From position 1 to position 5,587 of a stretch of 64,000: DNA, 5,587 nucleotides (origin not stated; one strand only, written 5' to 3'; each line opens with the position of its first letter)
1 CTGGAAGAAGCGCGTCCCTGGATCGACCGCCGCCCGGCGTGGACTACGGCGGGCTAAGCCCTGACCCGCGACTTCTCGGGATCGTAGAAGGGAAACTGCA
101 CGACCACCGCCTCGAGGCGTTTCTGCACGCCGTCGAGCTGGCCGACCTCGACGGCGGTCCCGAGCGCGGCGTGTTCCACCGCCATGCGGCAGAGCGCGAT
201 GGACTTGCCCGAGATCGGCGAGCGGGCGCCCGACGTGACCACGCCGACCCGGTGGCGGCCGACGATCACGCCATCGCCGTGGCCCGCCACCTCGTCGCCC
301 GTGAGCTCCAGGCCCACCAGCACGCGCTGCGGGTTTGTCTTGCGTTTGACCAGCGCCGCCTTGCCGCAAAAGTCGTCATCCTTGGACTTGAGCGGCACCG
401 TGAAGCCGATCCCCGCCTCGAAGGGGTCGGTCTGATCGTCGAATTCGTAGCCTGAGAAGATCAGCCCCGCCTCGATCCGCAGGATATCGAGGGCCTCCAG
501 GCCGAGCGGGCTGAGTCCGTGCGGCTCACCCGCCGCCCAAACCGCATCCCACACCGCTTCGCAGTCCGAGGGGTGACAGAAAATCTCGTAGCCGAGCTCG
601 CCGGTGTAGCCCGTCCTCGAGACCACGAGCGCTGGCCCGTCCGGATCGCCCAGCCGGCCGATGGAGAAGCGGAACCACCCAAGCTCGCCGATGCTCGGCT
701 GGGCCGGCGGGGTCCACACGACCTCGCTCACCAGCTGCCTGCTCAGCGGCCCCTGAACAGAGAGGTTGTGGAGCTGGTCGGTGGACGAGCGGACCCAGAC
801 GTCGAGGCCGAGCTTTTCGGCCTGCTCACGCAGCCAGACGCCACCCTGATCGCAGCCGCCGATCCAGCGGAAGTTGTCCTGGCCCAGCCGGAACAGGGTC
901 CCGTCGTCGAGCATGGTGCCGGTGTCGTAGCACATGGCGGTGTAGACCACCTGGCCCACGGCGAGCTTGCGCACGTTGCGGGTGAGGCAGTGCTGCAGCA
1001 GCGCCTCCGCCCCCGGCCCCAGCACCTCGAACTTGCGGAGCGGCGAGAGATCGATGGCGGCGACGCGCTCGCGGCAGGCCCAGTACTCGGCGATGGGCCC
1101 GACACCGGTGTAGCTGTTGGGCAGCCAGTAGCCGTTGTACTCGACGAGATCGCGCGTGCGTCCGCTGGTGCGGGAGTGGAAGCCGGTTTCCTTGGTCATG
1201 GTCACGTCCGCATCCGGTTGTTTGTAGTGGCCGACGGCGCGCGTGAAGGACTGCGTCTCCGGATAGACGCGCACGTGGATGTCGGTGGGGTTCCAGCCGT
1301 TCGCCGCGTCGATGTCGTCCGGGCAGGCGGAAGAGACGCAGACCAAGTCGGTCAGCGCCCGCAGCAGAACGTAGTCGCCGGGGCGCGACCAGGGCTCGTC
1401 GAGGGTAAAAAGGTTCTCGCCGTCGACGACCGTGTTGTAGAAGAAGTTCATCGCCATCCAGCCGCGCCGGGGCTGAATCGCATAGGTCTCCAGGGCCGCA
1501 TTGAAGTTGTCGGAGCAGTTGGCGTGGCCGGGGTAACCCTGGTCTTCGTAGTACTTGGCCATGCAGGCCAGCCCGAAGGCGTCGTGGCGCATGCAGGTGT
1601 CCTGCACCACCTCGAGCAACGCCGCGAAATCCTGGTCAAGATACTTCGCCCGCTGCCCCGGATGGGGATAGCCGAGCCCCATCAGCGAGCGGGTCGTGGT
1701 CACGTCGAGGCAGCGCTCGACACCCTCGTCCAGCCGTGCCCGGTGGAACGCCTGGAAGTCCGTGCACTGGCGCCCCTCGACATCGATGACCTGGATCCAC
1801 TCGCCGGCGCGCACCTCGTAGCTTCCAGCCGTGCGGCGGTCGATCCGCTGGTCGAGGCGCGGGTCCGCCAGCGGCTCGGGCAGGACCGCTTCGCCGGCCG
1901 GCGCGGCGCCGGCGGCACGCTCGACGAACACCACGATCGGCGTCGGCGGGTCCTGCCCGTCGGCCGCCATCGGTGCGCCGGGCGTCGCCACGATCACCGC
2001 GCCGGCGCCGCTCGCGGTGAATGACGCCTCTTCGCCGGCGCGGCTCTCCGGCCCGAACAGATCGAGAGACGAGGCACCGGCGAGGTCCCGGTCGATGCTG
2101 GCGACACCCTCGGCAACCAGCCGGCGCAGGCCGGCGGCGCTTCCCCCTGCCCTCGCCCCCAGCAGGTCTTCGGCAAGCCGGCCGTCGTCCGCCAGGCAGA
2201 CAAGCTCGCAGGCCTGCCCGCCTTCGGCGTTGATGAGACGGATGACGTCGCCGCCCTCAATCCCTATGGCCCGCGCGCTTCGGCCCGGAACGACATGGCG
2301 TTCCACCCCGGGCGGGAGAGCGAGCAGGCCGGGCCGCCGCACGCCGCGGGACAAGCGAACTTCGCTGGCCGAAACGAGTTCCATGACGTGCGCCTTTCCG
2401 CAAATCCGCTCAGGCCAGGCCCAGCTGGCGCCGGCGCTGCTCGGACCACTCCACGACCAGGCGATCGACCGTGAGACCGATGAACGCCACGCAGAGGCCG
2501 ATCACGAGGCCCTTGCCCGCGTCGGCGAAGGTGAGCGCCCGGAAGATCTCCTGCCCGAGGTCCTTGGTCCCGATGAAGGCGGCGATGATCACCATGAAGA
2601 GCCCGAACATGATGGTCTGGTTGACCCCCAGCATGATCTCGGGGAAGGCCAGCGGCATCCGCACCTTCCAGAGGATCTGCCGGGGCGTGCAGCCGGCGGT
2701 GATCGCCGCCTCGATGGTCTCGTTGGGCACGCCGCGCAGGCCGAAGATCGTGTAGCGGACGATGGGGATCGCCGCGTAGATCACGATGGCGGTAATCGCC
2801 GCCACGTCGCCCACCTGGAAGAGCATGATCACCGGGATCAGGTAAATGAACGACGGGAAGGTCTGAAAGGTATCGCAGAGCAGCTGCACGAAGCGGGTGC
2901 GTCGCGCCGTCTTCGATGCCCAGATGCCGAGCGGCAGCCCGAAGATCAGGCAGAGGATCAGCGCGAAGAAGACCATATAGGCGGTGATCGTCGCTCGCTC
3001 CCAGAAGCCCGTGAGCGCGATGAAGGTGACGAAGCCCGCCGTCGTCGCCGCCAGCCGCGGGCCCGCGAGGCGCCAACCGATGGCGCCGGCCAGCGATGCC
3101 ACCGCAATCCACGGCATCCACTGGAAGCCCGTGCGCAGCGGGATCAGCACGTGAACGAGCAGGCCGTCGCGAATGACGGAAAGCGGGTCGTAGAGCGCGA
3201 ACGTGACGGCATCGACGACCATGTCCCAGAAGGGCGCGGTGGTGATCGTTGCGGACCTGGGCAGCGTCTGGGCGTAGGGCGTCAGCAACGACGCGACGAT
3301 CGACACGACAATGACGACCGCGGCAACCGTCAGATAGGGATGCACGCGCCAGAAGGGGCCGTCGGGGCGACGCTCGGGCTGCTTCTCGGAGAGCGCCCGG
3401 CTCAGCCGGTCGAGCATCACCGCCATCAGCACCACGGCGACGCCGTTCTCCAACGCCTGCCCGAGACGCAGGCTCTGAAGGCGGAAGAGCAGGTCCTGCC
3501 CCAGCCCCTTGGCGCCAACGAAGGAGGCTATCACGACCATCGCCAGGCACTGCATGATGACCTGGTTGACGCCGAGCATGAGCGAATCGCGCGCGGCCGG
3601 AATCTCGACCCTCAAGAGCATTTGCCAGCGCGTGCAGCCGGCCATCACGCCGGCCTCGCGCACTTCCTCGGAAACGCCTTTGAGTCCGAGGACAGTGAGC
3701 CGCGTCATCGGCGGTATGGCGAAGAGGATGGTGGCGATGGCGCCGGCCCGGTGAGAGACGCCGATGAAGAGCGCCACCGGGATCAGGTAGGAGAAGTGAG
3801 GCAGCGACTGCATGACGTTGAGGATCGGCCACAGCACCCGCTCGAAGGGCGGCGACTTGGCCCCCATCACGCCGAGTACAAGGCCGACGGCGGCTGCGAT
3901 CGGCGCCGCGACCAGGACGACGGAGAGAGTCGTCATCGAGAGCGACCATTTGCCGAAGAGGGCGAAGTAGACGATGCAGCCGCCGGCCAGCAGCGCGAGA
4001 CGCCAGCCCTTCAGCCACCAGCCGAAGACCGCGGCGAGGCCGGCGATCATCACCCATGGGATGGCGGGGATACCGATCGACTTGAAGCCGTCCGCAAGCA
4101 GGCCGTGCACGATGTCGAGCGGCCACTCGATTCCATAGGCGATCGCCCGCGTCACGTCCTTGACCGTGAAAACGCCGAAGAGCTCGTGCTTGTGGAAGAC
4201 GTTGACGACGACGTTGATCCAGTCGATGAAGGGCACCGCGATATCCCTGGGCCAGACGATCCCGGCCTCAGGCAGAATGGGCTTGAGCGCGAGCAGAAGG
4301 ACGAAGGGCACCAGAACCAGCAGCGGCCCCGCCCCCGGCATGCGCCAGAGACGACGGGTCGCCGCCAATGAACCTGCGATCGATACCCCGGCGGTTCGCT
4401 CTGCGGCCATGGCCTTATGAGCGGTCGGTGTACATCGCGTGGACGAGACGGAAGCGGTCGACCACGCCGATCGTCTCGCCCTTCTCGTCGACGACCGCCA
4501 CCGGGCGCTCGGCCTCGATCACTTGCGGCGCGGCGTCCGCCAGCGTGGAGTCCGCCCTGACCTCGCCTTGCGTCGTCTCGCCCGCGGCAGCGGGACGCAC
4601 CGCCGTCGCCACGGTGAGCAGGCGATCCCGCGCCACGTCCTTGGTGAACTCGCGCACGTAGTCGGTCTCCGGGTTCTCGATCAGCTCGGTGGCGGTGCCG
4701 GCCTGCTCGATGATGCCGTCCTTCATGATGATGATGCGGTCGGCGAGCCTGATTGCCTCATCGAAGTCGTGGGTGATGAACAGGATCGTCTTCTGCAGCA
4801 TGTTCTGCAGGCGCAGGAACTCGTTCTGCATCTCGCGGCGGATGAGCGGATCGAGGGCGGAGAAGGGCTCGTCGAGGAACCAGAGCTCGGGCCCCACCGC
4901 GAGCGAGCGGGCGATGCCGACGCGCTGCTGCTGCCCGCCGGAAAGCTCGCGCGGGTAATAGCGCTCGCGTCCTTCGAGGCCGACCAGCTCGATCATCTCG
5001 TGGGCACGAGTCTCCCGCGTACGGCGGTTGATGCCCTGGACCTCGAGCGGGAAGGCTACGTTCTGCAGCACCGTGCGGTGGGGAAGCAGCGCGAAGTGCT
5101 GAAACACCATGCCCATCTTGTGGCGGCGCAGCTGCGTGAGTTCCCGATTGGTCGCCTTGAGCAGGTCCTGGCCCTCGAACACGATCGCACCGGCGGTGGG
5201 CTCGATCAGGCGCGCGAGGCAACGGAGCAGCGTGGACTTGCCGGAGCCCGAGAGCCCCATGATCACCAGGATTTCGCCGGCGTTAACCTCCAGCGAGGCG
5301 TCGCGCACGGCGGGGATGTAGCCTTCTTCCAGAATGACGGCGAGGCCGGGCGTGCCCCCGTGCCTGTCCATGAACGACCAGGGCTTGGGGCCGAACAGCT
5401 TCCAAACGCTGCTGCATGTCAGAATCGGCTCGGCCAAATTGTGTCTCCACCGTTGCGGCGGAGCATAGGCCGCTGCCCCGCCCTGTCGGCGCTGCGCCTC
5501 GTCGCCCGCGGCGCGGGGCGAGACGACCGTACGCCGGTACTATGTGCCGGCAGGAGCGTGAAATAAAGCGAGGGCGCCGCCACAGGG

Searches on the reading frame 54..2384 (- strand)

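Call 34: search_protein_families(library=pfam, proteins=[window:54-2384:-], max_evalue=0.001)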
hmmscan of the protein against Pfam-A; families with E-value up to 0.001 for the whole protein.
window:54-2384:- (776 aa): 3 families
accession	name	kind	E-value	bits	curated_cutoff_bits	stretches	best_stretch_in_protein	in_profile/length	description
PF01571.26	GCV_T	-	6.1e-63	212.9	25.6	1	405-661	4-254/255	Aminomethyltransferase folate-binding domain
PF09347.15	DUF1989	-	7.9e-45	153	27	1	180-348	2-168/168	Domain of unknown function (DUF1989)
PF08669.17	GCV_T_C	-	1.1e-17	64.1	25.9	1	687-768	1-80/80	Glycine cleavage T-protein C-terminal barrel domain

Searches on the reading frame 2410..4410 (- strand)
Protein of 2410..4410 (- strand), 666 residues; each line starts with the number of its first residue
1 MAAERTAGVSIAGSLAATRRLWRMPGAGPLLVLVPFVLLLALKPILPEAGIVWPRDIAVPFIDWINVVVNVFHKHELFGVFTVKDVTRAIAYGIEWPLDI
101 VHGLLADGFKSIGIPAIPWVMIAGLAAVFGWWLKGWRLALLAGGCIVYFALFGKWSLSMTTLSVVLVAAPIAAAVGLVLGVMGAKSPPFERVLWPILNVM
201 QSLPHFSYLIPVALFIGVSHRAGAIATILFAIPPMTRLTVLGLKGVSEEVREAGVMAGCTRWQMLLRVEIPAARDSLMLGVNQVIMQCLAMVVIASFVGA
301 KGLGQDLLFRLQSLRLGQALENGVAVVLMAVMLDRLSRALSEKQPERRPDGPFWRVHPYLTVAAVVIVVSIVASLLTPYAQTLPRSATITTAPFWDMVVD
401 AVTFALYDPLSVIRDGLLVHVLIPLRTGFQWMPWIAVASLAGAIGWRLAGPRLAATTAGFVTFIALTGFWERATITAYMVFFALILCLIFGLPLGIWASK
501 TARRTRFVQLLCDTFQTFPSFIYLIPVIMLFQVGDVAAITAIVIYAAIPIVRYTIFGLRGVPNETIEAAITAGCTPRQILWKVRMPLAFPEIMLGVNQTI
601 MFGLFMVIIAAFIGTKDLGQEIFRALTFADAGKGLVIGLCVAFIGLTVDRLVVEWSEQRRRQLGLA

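Call 34: search_protein_families(library=pfam, proteins=[window:2410-4410:-], max_evalue=0.001)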
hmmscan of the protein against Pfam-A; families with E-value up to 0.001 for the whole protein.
window:2410-4410:- (666 aa): 1 family
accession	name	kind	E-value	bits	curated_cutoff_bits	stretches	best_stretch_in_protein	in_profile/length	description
PF00528.27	BPD_transp_1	-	3.9e-34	118.4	26.4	2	491-659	1-181/184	Binding-protein-dependent transport system inner membrane component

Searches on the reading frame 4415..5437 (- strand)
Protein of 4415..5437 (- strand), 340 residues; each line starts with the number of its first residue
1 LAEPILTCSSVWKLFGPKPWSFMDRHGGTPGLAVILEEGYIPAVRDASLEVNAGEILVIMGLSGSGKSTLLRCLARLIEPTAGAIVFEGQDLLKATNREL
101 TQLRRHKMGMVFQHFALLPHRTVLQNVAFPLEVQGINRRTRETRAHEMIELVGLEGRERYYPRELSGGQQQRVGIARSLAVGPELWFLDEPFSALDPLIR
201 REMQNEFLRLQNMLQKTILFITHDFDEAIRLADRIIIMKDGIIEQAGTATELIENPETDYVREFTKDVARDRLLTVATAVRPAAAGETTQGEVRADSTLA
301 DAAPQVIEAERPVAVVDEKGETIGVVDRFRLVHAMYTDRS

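Call 34: search_protein_families(library=pfam, proteins=[window:4415-5437:-], max_evalue=0.001)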
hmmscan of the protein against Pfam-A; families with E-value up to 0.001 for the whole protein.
window:4415-5437:- (340 aa): 5 families
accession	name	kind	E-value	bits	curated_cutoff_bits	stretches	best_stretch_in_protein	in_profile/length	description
PF00005.33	ABC_tran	-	9.6e-36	123.8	25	1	45-192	2-136/137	ABC transporter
PF13304.12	AAA_21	-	1.2e-06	29.3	27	0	56-83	1-26/304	AAA domain, putative AbiEii toxin, Type IV TA system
PF13191.12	AAA_16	-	6.1e-06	27.3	32.6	1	50-90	18-59/167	AAA ATPase domain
PF13401.12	AAA_22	-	0.00019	22.2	27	1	55-227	6-128/130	AAA domain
PF13555.12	AAA_29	-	0.00035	20.7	27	0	48-81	16-49/61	P-loop containing region of AAA domain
